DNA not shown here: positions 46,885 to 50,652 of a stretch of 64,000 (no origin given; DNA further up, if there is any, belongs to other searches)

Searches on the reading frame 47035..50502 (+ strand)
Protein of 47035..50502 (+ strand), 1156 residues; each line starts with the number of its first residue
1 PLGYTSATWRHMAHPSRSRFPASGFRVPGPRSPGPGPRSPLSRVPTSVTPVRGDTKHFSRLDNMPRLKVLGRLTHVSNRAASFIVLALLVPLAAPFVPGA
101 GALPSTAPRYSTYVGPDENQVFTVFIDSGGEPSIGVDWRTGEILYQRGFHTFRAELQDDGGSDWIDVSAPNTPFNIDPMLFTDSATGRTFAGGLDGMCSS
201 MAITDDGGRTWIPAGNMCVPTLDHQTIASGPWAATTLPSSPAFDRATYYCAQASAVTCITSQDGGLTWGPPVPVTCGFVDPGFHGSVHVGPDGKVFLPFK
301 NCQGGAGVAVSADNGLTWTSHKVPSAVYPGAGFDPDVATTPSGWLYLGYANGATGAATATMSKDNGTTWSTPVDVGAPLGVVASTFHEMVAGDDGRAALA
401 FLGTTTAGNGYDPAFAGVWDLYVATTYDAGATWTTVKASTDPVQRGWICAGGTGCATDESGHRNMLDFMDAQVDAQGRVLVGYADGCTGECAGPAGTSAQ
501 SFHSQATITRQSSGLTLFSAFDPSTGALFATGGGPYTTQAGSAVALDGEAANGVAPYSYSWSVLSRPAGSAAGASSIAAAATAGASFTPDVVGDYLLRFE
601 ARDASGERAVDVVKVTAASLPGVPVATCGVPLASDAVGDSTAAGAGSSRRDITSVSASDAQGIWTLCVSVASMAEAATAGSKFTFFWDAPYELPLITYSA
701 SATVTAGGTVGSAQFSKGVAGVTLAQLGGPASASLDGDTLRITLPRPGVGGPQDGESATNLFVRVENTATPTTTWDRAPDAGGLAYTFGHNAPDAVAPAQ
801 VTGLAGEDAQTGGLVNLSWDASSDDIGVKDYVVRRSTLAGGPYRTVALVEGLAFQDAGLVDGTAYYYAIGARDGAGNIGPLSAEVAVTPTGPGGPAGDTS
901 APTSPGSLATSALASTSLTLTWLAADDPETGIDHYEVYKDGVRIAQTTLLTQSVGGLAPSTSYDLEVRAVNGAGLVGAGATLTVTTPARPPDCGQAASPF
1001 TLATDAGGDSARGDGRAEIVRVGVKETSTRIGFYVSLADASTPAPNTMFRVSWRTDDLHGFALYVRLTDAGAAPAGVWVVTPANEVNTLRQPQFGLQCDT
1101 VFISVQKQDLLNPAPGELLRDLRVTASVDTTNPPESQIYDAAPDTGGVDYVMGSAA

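Call 103: search_protein_families(library=pfam, proteins=[window:47035-50502:+], max_evalue=0.00001)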
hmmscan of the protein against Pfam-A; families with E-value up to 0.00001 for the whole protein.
window:47035-50502:+ (1156 aa): 2 families
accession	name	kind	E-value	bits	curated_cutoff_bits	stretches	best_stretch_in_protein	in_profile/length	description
PF00041.27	fn3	-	5.3e-11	43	25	1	905-976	3-75/84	Fibronectin type III domain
PF13088.12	BNR_2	-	1.6e-10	41.3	31.4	1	253-372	79-201/277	BNR repeat-like domain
